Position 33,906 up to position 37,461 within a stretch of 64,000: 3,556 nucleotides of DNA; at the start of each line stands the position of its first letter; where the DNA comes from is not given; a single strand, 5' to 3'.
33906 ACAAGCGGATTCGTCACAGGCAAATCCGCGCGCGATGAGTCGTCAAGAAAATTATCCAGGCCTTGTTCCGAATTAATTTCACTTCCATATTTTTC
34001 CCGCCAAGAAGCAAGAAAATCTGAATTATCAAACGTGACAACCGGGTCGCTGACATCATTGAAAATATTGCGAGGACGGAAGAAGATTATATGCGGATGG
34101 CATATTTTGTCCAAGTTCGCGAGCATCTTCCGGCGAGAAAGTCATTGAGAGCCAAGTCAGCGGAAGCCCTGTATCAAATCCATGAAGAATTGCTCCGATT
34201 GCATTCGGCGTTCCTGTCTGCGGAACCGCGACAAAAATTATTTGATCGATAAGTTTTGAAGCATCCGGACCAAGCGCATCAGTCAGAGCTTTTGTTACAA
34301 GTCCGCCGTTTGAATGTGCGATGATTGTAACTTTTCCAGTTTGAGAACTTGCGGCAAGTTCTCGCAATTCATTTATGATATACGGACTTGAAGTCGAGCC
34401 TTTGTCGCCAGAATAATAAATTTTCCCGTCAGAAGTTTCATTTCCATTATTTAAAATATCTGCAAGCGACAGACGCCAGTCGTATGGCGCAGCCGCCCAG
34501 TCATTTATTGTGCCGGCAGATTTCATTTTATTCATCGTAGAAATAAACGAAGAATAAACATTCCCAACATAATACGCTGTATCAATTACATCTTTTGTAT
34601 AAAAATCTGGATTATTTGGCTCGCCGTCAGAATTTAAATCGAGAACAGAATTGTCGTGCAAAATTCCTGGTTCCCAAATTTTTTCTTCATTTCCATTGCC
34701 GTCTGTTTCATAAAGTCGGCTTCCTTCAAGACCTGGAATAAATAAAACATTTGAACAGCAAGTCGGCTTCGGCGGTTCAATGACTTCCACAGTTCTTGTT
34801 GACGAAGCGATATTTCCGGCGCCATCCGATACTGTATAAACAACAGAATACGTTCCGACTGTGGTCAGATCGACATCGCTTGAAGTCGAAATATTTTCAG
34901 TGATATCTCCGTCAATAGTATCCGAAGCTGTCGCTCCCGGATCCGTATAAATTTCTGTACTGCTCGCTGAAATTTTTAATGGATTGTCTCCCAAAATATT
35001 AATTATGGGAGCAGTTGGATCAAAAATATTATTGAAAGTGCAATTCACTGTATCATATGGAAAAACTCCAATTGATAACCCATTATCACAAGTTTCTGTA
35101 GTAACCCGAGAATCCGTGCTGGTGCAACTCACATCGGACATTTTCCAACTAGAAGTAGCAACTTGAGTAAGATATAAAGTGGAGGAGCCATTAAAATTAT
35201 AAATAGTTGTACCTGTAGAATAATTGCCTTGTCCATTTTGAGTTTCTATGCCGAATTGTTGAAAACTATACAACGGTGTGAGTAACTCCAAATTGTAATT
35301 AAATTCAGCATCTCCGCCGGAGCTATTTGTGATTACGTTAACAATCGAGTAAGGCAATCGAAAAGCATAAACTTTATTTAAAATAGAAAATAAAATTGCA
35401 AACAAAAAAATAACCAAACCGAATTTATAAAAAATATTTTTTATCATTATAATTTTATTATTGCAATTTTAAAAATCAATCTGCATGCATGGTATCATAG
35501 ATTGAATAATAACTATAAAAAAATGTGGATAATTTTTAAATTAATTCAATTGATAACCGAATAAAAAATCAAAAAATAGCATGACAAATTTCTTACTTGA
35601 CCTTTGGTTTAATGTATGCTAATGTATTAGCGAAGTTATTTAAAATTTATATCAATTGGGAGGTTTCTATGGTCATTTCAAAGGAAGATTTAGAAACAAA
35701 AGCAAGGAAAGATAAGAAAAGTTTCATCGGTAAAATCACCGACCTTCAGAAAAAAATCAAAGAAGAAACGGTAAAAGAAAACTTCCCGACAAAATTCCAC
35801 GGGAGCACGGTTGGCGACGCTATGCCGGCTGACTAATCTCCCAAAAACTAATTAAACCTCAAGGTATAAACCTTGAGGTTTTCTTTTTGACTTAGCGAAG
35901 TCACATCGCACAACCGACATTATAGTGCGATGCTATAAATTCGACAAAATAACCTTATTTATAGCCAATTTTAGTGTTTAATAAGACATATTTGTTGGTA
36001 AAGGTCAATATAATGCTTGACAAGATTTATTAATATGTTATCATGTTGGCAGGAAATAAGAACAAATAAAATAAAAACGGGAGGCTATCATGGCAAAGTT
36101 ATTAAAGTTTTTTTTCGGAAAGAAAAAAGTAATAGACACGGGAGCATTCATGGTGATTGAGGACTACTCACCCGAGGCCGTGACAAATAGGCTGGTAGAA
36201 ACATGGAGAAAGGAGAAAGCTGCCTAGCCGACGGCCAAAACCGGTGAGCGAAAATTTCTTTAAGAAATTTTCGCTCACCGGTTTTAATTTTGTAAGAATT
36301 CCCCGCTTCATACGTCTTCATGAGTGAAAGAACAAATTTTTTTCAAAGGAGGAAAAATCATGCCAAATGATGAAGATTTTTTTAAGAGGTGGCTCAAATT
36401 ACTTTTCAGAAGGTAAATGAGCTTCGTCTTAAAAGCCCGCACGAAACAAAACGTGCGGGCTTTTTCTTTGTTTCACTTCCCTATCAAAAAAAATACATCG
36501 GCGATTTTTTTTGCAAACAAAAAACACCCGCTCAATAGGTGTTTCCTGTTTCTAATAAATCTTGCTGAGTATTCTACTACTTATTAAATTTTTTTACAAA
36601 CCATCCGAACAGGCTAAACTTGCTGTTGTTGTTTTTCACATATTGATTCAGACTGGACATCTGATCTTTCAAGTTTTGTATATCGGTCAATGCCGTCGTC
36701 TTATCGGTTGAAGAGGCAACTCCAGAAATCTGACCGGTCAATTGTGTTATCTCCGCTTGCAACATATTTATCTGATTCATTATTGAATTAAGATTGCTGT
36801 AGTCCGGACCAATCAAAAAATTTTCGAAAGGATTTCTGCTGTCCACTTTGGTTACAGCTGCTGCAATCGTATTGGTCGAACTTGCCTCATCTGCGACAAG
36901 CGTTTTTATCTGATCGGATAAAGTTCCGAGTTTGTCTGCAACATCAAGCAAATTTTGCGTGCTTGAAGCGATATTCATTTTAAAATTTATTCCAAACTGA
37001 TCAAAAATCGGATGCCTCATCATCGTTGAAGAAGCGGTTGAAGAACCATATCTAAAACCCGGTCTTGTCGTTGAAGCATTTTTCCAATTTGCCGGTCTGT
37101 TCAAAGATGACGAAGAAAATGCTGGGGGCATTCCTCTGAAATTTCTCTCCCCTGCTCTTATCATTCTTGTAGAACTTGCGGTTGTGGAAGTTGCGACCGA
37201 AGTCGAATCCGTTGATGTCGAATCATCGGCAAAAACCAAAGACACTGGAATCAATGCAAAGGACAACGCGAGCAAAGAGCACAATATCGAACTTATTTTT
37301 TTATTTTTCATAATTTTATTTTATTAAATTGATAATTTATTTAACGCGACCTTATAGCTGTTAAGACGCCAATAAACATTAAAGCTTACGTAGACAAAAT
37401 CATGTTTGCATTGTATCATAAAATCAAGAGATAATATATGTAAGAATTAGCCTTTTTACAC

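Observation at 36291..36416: Identical ECF-type promoters before the ECF sigma gene and before an 18-aa micro-ORF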

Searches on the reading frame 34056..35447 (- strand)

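Call 11: search_protein_families(library=pfam, proteins=[window:34056-35447:-], max_evalue=0.01)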
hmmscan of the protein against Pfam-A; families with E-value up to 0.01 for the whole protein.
window:34056-35447:- (463 aa): 6 families
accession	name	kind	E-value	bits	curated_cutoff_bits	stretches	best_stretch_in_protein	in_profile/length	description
PF16403.11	Bact_surface_Ig-like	-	2e-18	66.6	27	1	149-222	1-71/71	Bacterial surface protein, Ig-like domain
PF02450.21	LCAT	-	4.3e-11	43.1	21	1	282-459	50-205/392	Lecithin:cholesterol acyltransferase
PF24096.1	DUF7379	-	1e-06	29.3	33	1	365-416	64-118/191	Domain of unknown function (DUF7379)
PF24514.1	SpaA_4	-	7.1e-06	27.2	27.3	1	36-140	1-105/107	Prealbumin-like fold domain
PF07819.20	PGAP1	-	0.00045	20.5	24.3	1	359-418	77-137/233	PGAP1-like alpha/beta domain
PF02494.22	HYR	-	0.0017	19.1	21.7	1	166-222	28-81/81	HYR domain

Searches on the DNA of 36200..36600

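Call 60: search_rna_families(source=window, start=36200, end=36600, threshold=evalue, max_evalue=10)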
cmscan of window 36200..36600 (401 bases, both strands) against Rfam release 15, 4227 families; matches with E-value up to 10: 69.
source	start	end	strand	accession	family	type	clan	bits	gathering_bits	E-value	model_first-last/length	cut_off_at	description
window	36235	36287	+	RF03664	MIR6288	Gene; miRNA;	-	36.3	74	8.5e-06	1-92/92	no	MIR6288 microRNA precursor family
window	36380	36472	+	RF04312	trpB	Cis-reg;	-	31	59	0.015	1-107/107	no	trpB ncRNA motif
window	36239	36283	+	RF04134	MIR7504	Gene; miRNA;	-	29.9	83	0.0019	1-124/124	no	MIR7504 microRNA precursor family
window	36239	36283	-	RF00752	mir-14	Gene; miRNA;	-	29.5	53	0.00021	1-63/63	no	mir-14 microRNA precursor family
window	36239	36285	+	RF03621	MIR4245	Gene; miRNA;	-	29.4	74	0.0027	1-128/128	no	MIR4245 microRNA precursor family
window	36428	36495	-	RF02428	SpF11_sRNA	Gene; sRNA;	-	28.8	54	0.016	1-95/95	no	Streptococcus sRNA SpF11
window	36236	36472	+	RF00125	IS128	Gene; sRNA;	-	28.5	80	0.00056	1-209/209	no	IS128 RNA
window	36427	36555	-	RF00514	His_leader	Cis-reg; leader;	-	28.5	49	0.0091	1-126/126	no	Histidine operon leader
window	36427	36577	-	RF01470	rli38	Gene; sRNA;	-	28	49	0.061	1-150/150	no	Listeria sRNA rli38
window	36240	36282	-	RF04205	MIR2606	Gene; miRNA;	-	27.4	139.7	0.048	1-165/165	no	MIR2606 microRNA precursor family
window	36397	36467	+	RF02428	SpF11_sRNA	Gene; sRNA;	-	27.3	54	0.034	1-95/95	no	Streptococcus sRNA SpF11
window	36237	36285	+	RF03616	MIR1888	Gene; miRNA;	-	26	72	0.0062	16-87/101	no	MIR1888 microRNA precursor family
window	36245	36279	-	RF03640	mir-3747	Gene; miRNA;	-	25.3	63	0.0062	1-67/67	no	mir-3747 microRNA precursor family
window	36235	36287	-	RF03729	mir-2363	Gene; miRNA;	-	24.7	90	0.025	1-72/72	no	mir-2363 microRNA precursor family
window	36485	36577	-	RF02899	AaHKsRNA54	Gene; sRNA;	-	24.5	37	0.047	1-118/118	no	Aggregatibacter sRNA 54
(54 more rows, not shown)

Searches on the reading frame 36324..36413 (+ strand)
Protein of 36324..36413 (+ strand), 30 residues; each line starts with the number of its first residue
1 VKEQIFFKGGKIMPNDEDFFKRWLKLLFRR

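Call 73: search_protein_families(library=pfam, proteins=[window:36324-36413:+], max_evalue=10)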
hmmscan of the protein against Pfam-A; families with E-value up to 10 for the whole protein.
seq(30 aa): 0 families

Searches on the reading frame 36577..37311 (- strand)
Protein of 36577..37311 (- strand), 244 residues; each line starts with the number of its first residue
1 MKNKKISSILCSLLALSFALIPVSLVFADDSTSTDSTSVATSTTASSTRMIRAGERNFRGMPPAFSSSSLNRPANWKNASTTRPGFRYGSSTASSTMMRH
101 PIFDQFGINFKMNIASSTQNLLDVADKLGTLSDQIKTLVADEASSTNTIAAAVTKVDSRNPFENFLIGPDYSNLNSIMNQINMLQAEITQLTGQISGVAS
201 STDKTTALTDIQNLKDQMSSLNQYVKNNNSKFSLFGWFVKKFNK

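Call 11: search_protein_families(library=pfam, proteins=[window:36577-37311:-], max_evalue=0.01)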
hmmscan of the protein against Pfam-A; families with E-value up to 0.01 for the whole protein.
window:36577-37311:- (244 aa): 1 family
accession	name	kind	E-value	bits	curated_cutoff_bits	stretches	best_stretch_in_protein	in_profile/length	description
PF13166.12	AAA_13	-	0.01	15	36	0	124-232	281-385/713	AAA domain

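Call 12: search_protein_families(library=ncbifam, proteins=[window:36577-37311:-], max_evalue=0.01)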
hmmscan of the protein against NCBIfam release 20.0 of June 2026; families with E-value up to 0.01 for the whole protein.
window:36577-37311:- (244 aa): 0 families
